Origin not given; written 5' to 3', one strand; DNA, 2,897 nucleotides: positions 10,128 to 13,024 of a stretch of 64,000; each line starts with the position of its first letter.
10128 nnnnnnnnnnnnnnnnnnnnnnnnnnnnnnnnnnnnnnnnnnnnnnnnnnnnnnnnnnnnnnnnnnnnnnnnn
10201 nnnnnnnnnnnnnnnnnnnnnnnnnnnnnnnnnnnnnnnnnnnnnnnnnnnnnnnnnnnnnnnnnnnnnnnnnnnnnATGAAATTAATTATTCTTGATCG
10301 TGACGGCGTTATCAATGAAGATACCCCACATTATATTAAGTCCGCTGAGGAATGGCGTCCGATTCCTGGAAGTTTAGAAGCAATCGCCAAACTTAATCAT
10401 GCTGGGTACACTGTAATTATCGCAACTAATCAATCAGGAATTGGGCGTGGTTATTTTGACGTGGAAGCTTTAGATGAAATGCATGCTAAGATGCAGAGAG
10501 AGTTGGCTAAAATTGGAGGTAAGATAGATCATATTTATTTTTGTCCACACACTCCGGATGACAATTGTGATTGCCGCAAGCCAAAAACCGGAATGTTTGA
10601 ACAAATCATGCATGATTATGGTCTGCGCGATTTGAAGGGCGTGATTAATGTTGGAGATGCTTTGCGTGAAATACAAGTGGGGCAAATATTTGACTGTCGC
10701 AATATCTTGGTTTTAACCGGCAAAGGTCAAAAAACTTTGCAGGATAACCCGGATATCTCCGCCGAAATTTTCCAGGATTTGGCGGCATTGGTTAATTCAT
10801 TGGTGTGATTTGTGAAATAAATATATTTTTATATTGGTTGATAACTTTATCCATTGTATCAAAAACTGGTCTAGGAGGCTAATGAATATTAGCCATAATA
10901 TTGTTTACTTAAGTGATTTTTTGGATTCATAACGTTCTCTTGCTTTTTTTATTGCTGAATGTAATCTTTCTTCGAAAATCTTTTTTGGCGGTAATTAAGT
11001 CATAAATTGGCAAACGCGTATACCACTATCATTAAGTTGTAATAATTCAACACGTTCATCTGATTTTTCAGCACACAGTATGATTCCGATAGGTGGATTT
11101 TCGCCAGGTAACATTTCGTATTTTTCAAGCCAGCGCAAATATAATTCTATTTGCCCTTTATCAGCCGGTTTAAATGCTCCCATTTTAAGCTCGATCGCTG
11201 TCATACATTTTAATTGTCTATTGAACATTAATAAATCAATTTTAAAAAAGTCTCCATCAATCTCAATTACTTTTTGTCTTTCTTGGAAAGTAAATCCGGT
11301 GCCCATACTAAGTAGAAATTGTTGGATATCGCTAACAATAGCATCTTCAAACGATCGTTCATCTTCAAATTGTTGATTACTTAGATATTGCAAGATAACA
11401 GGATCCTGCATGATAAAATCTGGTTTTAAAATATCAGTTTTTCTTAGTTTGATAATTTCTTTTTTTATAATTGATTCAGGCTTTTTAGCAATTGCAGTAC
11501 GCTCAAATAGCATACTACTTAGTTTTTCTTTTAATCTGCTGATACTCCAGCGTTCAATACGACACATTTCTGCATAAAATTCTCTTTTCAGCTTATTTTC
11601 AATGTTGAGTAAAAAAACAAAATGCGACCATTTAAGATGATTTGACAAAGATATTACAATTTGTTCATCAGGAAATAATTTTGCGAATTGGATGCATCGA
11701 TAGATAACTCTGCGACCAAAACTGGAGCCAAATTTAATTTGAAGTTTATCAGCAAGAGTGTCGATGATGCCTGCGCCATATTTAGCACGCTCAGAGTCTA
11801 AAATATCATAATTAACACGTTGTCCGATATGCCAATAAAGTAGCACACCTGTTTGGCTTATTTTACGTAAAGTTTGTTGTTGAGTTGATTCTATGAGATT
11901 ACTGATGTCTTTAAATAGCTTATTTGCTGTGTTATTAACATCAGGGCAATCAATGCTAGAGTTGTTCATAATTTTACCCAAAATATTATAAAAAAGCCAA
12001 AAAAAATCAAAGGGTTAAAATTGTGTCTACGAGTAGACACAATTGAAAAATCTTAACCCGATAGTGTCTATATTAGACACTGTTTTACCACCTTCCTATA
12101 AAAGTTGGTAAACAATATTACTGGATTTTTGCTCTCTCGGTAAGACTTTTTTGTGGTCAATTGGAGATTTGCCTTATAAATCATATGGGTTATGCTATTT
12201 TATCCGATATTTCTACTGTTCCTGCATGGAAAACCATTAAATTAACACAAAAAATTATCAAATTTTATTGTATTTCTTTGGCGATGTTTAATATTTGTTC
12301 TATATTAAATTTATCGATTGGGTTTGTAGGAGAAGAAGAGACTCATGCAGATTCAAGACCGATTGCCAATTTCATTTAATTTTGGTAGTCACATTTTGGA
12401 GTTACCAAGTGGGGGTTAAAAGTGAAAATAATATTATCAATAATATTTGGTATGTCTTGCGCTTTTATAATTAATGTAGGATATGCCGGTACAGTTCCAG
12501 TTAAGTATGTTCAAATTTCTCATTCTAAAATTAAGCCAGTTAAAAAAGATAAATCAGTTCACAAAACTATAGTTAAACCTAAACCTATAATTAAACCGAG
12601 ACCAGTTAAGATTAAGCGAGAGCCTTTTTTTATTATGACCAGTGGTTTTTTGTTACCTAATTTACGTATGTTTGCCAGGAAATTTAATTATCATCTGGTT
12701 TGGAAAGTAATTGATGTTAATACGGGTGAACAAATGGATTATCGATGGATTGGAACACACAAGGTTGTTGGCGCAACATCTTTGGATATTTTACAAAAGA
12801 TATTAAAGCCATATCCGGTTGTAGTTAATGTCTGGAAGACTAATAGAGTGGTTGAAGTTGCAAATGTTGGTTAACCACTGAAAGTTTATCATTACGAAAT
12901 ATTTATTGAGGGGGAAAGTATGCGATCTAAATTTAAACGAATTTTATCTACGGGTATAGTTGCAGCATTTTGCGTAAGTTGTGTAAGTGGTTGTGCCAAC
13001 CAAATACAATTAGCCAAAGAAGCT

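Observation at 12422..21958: Compact chromosomal type IVb-pilus / T2SS-like cluster with R64/PAPI-1 pilN-O-P-Q-R-S gene order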

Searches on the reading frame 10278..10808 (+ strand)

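Call 92: search_protein_families(library=ncbifam, proteins=[window:10278-10808:+], max_evalue=0.001)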
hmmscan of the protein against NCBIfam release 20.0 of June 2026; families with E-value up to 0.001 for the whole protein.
window:10278-10808:+ (176 aa): 13 families
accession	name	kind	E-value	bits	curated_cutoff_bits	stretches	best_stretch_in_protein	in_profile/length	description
NF006506.0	PRK08942.1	equivalog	1.3e-68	230.1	178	1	1-175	3-177/182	D-glycero-beta-D-manno-heptose 1,7-bisphosphate 7-phosphatase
TIGR01656.1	Histidinol-ppas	subfamily_domain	1.5e-42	145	84.15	1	3-143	2-143/149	histidinol-phosphate phosphatase domain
TIGR01662.1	HAD-SF-IIIA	subfamily_domain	7.3e-34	116.9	44.6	1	2-146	1-139/141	HAD-IIIA family hydrolase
TIGR00213.1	GmhB_yaeD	subfamily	4.1e-31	108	149.6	1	2-171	2-174/176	D-glycero-beta-D-manno-heptose 1,7-bisphosphate 7-phosphatase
NF050049.1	HBPPhtaseGmhB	domain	7.7e-28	97.4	250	1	2-151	4-149/171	D-glycero-alpha-D-manno-heptose-1,7-bisphosphate 7-phosphatase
NF005264.0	PRK06769.1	equivalog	7.7e-25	87.7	217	1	2-167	5-158/175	HAD-IIIA family hydrolase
NF003937.0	PRK05446.1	equivalog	3e-23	82.4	443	1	2-151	4-149/355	bifunctional histidinol-phosphatase/imidazoleglycerol-phosphate dehydratase HisB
TIGR01261.1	hisB_Nterm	equivalog_domain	2.6e-21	75.8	140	1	2-143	2-144/161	histidinol-phosphatase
TIGR01664.1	DNA-3'-Pase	equivalog_domain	1.3e-10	41.5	107.65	1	4-129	16-137/167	DNA 3'-phosphatase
TIGR01663.1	PNK-3'Pase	equivalog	4.3e-07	28.7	502.8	1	19-112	184-270/520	bifunctional polynucleotide phosphatase/kinase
TIGR01460.1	HAD-SF-IIA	subfamily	2.7e-06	27.4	100.15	0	24-55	11-42/246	HAD-IIA family hydrolase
TIGR01422.2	phosphonatase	equivalog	2.8e-05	23.6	220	1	25-149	96-203/251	phosphonoacetaldehyde hydrolase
TIGR03351.1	PhnX-like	hypoth_equivalog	0.00033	20.7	218.9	0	23-159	83-205/220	phosphonatase-like hydrolase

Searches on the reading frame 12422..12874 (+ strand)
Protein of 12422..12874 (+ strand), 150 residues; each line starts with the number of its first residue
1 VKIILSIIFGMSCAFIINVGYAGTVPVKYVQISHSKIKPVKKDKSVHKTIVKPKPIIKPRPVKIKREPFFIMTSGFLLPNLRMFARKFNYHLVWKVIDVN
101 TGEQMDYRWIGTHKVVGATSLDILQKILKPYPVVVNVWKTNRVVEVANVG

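Call 3: search_protein_families(library=pfam, proteins=[window:12422-12874:+], max_evalue=0.1)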
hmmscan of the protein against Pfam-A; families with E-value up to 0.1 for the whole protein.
window:12422-12874:+ (150 aa): 0 families

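Call 4: search_protein_families(library=ncbifam, proteins=[window:12422-12874:+], max_evalue=0.1)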
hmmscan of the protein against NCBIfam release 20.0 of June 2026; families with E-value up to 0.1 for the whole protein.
window:12422-12874:+ (150 aa): 0 families

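Call 33: search_solved_structures(query=A2, max_evalue=10)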
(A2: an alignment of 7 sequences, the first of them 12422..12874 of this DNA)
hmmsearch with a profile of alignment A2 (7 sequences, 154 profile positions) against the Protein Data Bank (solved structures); distinct sequences matched with E-value up to 10: 35.
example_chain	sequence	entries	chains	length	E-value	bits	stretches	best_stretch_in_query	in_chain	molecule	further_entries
9u5s_R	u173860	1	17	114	1.5e-07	35.1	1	67-150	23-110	Lipoprotein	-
6ur9_A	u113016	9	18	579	0.19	15.3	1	67-145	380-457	DNA polymerase I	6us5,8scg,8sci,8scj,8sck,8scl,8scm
2hvh_A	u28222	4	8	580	0.19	15.2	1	67-145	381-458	DNA Polymerase I | DNA polymerase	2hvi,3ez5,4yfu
2hhw_A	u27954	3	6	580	0.19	15.2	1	67-145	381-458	DNA Polymerase I | DNA polymerase I, large fragment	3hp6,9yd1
3eyz_A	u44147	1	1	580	0.19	15.2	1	67-145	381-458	DNA polymerase I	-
3pv8_A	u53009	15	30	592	0.19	15.2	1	67-145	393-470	DNA polymerase I | DNA polymerase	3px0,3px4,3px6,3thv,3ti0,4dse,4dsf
4dqq_A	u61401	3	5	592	0.28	14.7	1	53-145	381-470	DNA polymerase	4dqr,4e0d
1lv5_A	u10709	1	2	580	0.34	14.4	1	67-145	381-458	DNA POLYMERASE I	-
8sco_A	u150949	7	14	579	0.34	14.4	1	67-145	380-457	DNA polymerase I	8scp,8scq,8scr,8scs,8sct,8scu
9yd2_A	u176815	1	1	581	0.35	14.4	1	67-145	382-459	DNA polymerase I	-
4dsj_A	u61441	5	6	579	0.35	14.4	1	67-145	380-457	DNA polymerase | DNA polymerase I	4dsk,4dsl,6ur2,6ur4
2hhq_A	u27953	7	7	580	0.35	14.4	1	67-145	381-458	DNA polymerase I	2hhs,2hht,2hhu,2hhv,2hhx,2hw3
4o0i_A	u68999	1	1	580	0.35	14.4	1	67-145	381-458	DNA polymerase I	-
1l3s_A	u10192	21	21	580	0.35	14.4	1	67-145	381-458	DNA Polymerase I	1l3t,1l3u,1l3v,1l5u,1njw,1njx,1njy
1u45_A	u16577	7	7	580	0.35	14.4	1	67-145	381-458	DNA polymerase I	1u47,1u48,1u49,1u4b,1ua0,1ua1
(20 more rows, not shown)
